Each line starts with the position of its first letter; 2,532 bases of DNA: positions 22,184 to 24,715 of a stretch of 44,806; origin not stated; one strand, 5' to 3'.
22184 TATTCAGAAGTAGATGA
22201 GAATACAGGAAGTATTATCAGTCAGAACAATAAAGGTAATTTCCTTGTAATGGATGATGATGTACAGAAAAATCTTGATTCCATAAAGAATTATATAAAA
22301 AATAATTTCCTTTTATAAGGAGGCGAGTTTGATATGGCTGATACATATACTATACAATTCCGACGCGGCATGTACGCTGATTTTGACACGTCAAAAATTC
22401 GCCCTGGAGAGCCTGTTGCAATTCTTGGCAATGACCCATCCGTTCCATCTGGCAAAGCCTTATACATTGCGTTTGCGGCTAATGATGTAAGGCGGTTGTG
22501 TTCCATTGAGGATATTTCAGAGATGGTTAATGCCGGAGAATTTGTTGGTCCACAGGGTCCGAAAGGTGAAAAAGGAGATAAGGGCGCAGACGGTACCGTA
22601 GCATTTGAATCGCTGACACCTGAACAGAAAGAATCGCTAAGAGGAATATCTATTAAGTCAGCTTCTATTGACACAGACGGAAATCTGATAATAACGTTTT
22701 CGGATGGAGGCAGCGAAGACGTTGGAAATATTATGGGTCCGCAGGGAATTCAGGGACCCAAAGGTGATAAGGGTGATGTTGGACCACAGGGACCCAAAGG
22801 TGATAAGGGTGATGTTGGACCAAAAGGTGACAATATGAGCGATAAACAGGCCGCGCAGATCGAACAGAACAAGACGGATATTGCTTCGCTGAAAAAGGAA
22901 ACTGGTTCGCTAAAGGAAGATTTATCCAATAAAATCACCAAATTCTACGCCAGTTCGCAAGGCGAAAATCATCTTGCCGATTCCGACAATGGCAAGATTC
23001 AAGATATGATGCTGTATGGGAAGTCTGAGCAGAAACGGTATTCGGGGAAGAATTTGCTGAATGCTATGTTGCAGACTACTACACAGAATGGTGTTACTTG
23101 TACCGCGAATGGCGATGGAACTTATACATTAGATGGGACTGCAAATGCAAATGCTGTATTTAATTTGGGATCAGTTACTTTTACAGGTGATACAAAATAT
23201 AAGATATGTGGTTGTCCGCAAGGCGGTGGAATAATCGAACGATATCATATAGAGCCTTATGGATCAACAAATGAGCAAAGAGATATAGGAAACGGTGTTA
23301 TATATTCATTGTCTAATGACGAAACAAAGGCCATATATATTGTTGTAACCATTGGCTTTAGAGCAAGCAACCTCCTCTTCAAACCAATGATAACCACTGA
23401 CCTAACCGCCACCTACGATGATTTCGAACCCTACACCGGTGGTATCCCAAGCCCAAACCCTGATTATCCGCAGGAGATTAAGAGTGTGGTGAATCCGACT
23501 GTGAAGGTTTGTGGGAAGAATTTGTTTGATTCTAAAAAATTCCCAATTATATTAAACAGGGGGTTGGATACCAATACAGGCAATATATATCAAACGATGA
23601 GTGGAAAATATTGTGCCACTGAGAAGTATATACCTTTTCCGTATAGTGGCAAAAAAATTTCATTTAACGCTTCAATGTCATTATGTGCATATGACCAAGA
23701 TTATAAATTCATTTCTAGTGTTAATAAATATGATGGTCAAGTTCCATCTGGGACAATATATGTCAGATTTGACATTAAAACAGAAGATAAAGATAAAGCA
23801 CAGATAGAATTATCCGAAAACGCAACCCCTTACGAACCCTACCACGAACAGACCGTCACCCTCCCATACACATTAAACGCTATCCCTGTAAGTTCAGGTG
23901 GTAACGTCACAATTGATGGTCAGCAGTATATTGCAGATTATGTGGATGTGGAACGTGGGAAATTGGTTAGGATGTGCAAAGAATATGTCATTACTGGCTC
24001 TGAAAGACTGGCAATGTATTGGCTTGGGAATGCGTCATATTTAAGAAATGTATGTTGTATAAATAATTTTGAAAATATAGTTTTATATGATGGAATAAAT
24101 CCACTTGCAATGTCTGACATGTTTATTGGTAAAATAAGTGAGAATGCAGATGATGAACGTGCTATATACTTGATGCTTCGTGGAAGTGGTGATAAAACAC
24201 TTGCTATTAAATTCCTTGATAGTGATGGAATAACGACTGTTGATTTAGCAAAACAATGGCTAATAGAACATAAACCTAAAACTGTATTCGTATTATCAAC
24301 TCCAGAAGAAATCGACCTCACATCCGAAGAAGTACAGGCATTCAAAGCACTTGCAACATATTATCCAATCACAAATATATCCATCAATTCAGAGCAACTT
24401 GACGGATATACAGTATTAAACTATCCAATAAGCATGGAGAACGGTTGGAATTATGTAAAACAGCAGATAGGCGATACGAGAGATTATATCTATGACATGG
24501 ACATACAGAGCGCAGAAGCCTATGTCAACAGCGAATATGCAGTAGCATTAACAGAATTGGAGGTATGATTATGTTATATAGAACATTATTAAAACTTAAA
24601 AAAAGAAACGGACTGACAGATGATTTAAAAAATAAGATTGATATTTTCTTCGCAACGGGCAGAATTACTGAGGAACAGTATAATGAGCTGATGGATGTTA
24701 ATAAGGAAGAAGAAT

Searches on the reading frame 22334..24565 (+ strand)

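Call 83: search_protein_families(library=pfam, proteins=[window:22334-24565:+], max_evalue=0.001)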
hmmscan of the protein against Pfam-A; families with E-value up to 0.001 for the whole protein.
window:22334-24565:+ (744 aa): 1 family
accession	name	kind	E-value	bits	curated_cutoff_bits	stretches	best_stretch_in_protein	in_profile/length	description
PF01391.23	Collagen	-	3.4e-06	27.2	27.2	1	135-165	7-37/60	Collagen triple helix repeat (20 copies)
